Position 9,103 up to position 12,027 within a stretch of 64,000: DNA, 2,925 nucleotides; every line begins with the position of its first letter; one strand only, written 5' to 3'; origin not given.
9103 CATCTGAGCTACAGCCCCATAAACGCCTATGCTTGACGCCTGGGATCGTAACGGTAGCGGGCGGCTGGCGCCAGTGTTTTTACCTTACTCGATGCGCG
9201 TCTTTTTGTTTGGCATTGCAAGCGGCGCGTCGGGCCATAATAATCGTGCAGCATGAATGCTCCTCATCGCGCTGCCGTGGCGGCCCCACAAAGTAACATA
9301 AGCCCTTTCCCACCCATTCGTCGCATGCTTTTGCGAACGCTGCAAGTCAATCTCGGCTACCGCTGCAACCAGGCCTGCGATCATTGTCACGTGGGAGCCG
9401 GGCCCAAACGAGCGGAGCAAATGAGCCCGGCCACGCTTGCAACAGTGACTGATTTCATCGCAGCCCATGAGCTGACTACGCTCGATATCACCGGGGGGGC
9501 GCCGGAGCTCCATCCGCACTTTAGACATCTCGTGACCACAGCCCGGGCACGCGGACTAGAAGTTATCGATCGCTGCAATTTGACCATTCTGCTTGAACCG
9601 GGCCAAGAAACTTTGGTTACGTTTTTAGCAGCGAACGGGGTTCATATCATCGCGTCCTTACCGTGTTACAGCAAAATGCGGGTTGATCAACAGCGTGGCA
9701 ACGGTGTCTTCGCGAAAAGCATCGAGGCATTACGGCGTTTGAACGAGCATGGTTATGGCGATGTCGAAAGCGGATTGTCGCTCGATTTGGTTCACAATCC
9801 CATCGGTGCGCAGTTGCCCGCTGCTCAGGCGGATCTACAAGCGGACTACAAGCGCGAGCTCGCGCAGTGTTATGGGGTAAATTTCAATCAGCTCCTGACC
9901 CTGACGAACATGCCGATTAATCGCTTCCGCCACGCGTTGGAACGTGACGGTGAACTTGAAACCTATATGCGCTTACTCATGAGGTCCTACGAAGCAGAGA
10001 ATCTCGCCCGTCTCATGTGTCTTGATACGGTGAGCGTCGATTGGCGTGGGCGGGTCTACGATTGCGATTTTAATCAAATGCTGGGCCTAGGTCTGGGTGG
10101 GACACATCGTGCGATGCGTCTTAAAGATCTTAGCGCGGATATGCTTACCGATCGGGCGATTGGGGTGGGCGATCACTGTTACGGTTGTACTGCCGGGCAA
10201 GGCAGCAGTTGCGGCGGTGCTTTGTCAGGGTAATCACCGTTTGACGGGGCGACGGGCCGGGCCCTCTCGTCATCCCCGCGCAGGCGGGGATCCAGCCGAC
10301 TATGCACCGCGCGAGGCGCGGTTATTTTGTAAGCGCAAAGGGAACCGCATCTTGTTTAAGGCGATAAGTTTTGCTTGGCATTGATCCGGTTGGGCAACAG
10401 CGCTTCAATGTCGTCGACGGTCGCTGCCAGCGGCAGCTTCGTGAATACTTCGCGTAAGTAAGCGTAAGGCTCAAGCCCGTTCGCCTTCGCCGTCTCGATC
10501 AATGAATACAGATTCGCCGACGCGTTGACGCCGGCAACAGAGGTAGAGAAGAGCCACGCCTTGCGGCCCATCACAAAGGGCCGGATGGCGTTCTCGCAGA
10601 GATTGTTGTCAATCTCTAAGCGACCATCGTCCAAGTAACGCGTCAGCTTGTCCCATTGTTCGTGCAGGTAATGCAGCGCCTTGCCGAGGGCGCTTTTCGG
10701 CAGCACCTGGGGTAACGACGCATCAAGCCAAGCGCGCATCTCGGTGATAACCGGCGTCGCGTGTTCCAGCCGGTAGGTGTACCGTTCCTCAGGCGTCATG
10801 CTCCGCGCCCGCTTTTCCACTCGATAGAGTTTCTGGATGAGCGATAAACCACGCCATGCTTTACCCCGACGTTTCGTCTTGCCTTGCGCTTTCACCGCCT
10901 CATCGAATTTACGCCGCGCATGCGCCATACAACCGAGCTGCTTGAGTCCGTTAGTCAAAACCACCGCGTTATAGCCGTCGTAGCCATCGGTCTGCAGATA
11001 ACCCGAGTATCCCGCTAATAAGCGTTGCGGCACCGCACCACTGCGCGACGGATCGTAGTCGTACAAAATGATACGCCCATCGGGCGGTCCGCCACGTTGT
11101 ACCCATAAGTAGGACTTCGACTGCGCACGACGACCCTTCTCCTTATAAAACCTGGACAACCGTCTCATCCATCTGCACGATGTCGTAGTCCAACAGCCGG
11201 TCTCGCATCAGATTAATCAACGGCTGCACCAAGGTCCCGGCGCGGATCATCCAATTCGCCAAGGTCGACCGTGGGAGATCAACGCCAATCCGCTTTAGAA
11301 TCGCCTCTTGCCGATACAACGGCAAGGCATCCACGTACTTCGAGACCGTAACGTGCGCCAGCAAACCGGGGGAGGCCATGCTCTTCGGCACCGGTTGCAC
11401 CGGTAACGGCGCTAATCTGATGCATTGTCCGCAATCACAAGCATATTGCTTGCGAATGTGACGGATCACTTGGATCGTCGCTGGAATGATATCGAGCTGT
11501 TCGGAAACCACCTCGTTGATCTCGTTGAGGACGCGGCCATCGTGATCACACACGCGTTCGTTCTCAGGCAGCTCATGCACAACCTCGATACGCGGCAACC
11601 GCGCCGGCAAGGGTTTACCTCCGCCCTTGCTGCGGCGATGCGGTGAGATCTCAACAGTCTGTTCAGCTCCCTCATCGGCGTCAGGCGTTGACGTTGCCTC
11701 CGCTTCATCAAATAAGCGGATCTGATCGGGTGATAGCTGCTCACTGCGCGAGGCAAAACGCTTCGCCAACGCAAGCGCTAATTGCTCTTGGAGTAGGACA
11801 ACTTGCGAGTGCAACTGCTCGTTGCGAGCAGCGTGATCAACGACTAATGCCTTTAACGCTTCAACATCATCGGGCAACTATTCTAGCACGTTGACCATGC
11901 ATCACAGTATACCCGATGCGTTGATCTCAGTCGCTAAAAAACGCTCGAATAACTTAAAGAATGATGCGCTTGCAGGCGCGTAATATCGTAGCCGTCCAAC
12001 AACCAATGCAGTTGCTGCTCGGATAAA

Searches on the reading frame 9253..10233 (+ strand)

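Call 37: search_protein_families(library=pfam, proteins=[window:9253-10233:+], max_evalue=0.001)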
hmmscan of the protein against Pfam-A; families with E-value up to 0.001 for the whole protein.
window:9253-10233:+ (326 aa): 2 families
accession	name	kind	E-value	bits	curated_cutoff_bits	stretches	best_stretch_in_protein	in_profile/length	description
PF12345.13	DUF3641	-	1.5e-52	177.6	24.9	1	188-323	1-134/134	Protein of unknown function (DUF3641)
PF04055.27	Radical_SAM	-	6.7e-10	39.8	29.5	1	32-171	1-144/166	Radical SAM superfamily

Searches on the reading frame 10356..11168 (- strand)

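Call 37: search_protein_families(library=pfam, proteins=[window:10356-11168:-], max_evalue=0.001)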
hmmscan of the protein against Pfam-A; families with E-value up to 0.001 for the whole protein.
window:10356-11168:- (270 aa): 2 families
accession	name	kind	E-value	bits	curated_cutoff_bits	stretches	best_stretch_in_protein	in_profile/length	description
PF03050.20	DDE_Tnp_IS66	-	1.1e-70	238.7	23.1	1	9-215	81-283/284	Transposase IS66 family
PF13817.11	DDE_Tnp_IS66_C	-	2.7e-17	63.1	30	1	222-259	1-38/39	IS66 C-terminal element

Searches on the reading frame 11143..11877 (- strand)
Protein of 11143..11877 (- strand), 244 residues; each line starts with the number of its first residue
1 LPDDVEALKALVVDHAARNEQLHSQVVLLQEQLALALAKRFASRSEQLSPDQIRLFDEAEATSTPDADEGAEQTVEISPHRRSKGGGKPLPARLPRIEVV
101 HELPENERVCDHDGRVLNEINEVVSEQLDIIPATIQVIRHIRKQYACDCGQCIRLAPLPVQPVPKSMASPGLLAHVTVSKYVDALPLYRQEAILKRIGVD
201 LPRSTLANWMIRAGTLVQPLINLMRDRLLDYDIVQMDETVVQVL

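Call 37: search_protein_families(library=pfam, proteins=[window:11143-11877:-], max_evalue=0.001)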
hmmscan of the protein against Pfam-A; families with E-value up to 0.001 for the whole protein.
window:11143-11877:- (244 aa): 3 families
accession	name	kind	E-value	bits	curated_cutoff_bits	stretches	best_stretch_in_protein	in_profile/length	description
PF03050.20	DDE_Tnp_IS66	-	1.8e-26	93.6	23.1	1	165-244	1-80/284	Transposase IS66 family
PF13007.12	LZ_Tnp_IS66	-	1.9e-14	54.5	22.9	1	29-99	2-71/71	Transposase C of IS166 homeodomain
PF13005.12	zf-IS66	-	9.3e-14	52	27.3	1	107-149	1-45/46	zinc-finger binding domain of transposase IS66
